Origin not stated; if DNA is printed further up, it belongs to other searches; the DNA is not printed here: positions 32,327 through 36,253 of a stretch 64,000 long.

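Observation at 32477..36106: Single-polypeptide cytoplasmic 'hybrid two-component system' sensing through a LacI-type sugar-binding domain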

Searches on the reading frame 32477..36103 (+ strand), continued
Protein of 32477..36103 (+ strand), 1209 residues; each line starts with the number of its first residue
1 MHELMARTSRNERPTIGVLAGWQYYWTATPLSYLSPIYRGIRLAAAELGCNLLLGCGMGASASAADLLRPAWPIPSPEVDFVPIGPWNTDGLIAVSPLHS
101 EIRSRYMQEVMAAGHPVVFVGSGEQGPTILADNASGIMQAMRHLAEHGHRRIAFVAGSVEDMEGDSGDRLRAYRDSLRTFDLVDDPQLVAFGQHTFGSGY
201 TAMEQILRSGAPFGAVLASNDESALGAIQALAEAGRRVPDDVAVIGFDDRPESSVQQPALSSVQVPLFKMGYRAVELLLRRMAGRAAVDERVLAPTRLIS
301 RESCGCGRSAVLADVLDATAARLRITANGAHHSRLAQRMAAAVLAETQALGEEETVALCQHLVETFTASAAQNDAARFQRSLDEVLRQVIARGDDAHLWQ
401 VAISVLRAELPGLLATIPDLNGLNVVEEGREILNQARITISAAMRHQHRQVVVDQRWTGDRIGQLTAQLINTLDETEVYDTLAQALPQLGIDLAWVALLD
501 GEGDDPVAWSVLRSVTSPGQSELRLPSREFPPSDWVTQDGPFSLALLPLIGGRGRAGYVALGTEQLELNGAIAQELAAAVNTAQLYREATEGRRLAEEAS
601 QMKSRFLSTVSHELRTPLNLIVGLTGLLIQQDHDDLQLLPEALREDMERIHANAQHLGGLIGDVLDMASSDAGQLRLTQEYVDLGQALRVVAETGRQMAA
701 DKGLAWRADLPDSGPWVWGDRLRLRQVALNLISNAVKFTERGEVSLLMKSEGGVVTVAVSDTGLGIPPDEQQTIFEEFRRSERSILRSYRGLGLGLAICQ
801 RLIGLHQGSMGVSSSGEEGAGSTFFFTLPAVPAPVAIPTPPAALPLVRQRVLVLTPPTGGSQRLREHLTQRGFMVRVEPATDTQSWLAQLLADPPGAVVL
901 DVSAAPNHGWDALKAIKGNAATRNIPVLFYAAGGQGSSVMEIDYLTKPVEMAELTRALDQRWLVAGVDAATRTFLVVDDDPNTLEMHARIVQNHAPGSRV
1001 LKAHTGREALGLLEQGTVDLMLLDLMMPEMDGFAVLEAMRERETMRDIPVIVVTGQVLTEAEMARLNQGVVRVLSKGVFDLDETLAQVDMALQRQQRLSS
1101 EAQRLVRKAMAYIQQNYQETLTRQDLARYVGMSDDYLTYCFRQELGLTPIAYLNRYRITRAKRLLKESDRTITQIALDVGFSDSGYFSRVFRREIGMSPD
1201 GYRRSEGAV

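Call 29: find_encoding_contigs(protein=P0054, flank=8000, max_places=2)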
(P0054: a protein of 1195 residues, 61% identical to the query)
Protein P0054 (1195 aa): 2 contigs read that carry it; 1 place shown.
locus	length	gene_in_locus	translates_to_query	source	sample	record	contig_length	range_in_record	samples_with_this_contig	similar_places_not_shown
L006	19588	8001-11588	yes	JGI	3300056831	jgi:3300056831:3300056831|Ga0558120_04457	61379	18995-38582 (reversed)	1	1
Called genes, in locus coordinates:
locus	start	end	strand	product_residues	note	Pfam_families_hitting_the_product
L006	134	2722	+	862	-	PF00497:SBP_bac_3, PF16158:N_BRCA1_IG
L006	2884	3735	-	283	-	PF08282:Hydrolase_3, PF05116:S6PP (weak), PF00702:Hydrolase (weak)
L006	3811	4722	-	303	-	PF17827:PrmC_N, PF00891:Methyltransf_2 (weak), PF05175:MTS, PF06325:PrmA, PF13847:Methyltransf_31, PF08241:Methyltransf_11, PF08242:Methyltransf_12, PF13649:Methyltransf_25, +2 more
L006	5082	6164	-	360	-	PF03462:PCRF, PF16326:ABC_tran_CTD (weak), PF00472:RF-1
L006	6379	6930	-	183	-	PF00156:Pribosyltran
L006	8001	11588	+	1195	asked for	PF00532:Peripla_BP_1, PF13407:Peripla_BP_4, PF13377:Peripla_BP_3, PF00512:HisKA, PF02518:HATPase_c, PF00072:Response_reg, PF12833:HTH_18, PF00165:HTH_AraC, +1 more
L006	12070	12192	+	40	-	-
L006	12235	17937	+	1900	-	PF03425:CBM_11, PF03425:CBM_11, PF03160:Calx-beta, PF03425:CBM_11, PF03160:Calx-beta, PF00722:Glyco_hydro_16, PF26113:GH16_XgeA, PF03425:CBM_11, +6 more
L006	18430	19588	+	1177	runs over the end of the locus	-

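Call 30: find_encoding_contigs(protein=P0023, flank=8000, max_places=2)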
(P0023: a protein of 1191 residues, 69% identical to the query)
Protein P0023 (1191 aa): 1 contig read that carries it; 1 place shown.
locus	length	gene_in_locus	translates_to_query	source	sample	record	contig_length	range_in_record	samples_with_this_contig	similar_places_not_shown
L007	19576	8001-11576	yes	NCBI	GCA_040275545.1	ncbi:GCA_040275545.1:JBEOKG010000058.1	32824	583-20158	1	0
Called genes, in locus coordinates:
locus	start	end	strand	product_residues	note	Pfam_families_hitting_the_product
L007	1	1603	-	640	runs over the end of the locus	PF13517:FG-GAP_3 (weak), PF19190:BACON_2 (weak)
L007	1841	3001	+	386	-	PF01702:TGT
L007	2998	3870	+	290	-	PF12849:PBP_like_2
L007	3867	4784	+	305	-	PF01261:AP_endonuc_2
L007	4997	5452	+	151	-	PF04138:GtrA_DPMS_TM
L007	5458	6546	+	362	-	PF09992:NAGPA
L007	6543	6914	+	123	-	-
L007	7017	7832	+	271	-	PF00106:adh_short, PF13561:adh_short_C2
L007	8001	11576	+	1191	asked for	PF00532:Peripla_BP_1, PF13407:Peripla_BP_4, PF13377:Peripla_BP_3, PF00512:HisKA, PF02518:HATPase_c, PF00072:Response_reg, PF12833:HTH_18, PF00165:HTH_AraC, +1 more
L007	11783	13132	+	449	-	PF01547:SBP_bac_1, PF13416:SBP_bac_8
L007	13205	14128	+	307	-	PF00528:BPD_transp_1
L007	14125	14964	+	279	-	PF00528:BPD_transp_1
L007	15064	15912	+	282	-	PF00722:Glyco_hydro_16, PF26113:GH16_XgeA, PF03935:SKN1_KRE6_Sbg1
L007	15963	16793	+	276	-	PF00722:Glyco_hydro_16, PF26113:GH16_XgeA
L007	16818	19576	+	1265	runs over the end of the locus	PF03425:CBM_11, PF03160:Calx-beta, PF03425:CBM_11, PF03160:Calx-beta, PF03935:SKN1_KRE6_Sbg1, PF00722:Glyco_hydro_16, PF26113:GH16_XgeA, PF03935:SKN1_KRE6_Sbg1, +3 more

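Call 82: find_encoding_contigs(protein=P0042, flank=6000, max_places=1)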
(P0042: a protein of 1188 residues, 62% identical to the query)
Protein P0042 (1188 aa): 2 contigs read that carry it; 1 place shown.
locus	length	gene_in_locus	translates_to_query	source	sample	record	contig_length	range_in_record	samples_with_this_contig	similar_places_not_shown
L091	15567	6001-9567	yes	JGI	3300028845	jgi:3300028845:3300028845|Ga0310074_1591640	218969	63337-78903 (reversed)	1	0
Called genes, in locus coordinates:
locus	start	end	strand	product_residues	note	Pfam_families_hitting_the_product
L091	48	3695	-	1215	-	PF03704:BTAD, PF13424:TPR_12 (faint), PF13191:AAA_16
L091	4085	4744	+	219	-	-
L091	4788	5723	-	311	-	PF00135:COesterase, PF20434:BD-FAE, PF07859:Abhydrolase_3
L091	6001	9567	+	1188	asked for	PF00532:Peripla_BP_1, PF13407:Peripla_BP_4 (weak), PF13377:Peripla_BP_3, PF00512:HisKA, PF02518:HATPase_c, PF00072:Response_reg, PF12833:HTH_18, PF00165:HTH_AraC, +1 more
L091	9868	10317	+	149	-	-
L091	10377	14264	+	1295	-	PF03425:CBM_11, PF03425:CBM_11, PF03160:Calx-beta, PF03425:CBM_11, PF03160:Calx-beta (weak), PF00722:Glyco_hydro_16, PF26113:GH16_XgeA, PF03935:SKN1_KRE6_Sbg1, +1 more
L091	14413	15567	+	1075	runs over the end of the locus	-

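Call 83: find_encoding_contigs(protein=P0092, flank=6000, max_places=1)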
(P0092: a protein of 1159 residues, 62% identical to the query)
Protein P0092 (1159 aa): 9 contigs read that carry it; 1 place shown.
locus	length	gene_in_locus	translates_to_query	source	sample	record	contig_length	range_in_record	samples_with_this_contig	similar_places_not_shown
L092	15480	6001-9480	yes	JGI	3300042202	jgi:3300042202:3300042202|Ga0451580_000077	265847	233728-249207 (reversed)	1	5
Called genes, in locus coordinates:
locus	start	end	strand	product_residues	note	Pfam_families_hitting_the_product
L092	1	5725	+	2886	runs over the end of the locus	PF25107:VWA7_N, PF00404:Dockerin_1 (faint), PF07703:A2M_BRD (faint), PF01835:MG2 (faint), PF07494:Reg_prop (faint)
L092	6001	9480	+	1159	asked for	PF00532:Peripla_BP_1, PF13407:Peripla_BP_4, PF13377:Peripla_BP_3, PF00512:HisKA, PF02518:HATPase_c, PF00072:Response_reg, PF12833:HTH_18, PF00165:HTH_AraC, +1 more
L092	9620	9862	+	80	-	PF00356:LacI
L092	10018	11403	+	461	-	PF13416:SBP_bac_8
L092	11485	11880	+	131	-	-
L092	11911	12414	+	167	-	PF00528:BPD_transp_1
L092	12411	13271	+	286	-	PF00528:BPD_transp_1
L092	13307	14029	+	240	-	PF03935:SKN1_KRE6_Sbg1 (weak), PF00722:Glyco_hydro_16, PF26113:GH16_XgeA, PF03935:SKN1_KRE6_Sbg1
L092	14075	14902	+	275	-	PF00722:Glyco_hydro_16, PF26113:GH16_XgeA, PF03935:SKN1_KRE6_Sbg1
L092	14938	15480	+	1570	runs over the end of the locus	PF03425:CBM_11 (weak), PF03160:Calx-beta, PF00722:Glyco_hydro_16, PF26113:GH16_XgeA, PF03935:SKN1_KRE6_Sbg1, PF03425:CBM_11 (weak)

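Call 84: find_encoding_contigs(protein=P0026, flank=6000, max_places=1)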
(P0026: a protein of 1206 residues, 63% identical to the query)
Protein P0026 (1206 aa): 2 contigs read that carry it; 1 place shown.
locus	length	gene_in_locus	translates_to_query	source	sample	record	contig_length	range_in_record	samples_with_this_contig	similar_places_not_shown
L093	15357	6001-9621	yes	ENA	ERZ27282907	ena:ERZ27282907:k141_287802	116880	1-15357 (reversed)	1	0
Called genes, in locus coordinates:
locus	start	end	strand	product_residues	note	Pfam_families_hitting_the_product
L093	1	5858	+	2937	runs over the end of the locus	PF25107:VWA7_N, PF01835:MG2 (faint), PF00404:Dockerin_1 (faint), PF07494:Reg_prop (faint)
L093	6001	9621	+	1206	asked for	PF00532:Peripla_BP_1, PF13407:Peripla_BP_4, PF13377:Peripla_BP_3, PF00512:HisKA, PF02518:HATPase_c, PF00072:Response_reg, PF12833:HTH_18, PF00165:HTH_AraC, +1 more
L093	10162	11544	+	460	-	PF13416:SBP_bac_8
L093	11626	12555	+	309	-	PF00528:BPD_transp_1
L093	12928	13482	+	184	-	PF00528:BPD_transp_1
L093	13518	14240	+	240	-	PF00722:Glyco_hydro_16, PF26113:GH16_XgeA, PF03935:SKN1_KRE6_Sbg1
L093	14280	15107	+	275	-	PF00722:Glyco_hydro_16, PF26113:GH16_XgeA, PF03935:SKN1_KRE6_Sbg1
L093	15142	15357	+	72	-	?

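Call 89: predict_structure(alignment_id=A6)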
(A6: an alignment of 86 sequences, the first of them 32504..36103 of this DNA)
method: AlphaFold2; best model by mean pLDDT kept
length: 1200 residues; sequences in the alignment: 86
mean_pLDDT: 78.7   pTM: 0.50
mean pLDDT of the five models: 78.7, 76.6, 76.0, 70.9, 70.9
residues with pLDDT >= 90: 270; 70-90: 645; 50-70: 210; < 50: 75
segments of 3 or more residues with pLDDT < 50: 14-22, 53-56, 303-305, 307-319, 622-627, 661-666, 827-839, 955-959
pLDDT, mean of each block of 10 residues (from residue 1): 80 48 70 90 84 52 84 92 83 88 93 87 90 92 93 86 95 94 86 96 95 91 94 91 73 86 92 80 84 75 48 45 78 69 80 91 86 90 78 86 74 73 87 81 80 86 83 89 90 89 87 90 86 89 70 85 81 77 68 59 62 65 50 70 69 62 51 86 85 89 85 86 87 92 90 86 69 52 70 85 87 92 63 42 79 74 80 79 79 75 75 75 65 62 72 53 83 83 77 90 85 82 80 75 63 61 56 63 71 81 89 82 77 78 90 88 88 82 82 69
secondary structure, 60 per line:
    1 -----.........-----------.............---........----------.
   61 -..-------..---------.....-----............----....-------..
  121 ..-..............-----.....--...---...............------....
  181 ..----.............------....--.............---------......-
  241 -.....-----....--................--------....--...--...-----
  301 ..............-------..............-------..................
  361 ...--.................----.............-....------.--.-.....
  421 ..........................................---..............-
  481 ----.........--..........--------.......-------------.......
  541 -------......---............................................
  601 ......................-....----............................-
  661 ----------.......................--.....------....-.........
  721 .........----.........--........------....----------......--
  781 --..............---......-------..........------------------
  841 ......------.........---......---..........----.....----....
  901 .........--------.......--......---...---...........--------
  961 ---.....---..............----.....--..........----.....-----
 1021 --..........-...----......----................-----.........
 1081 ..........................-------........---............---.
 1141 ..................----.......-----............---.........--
elements in order (helices of 4 or more, strands of 3 or more residues): E6-14 H26-38 E42-49 E82-86 H92-103 E108-111 E119-122 H124-137 E143-147 H156-170 E180-182 H187-199 E206-209 H212-224 E234-239 H242-246 E252-255 H258-273 E282-285 E288-290 H301-314 H322-335 H343-363 H366-382 H387-399 H401-404 H416-462 H466-479 E485-493 E496-505 E514-517 E534-540 E548-553 H557-622 H624-627 H632-659 E671-674 H675-693 E696-700 E707-710 H712-729 E734-742 E745-752 H759-762 H773-778 H783-796 E800-805 E813-822 E841-846 H853-861 E865-870 H874-883 E888-892 H897-909 E918-924 E927-932 E936-938 H942-952 E964-968 H972-985 E990-994 H997-1006 E1011-1015 H1023-1032 E1041-1046 H1051-1066 H1072-1106 H1114-1121 H1125-1136 H1140-1158 H1163-1169 H1175-1186 H1190-1198
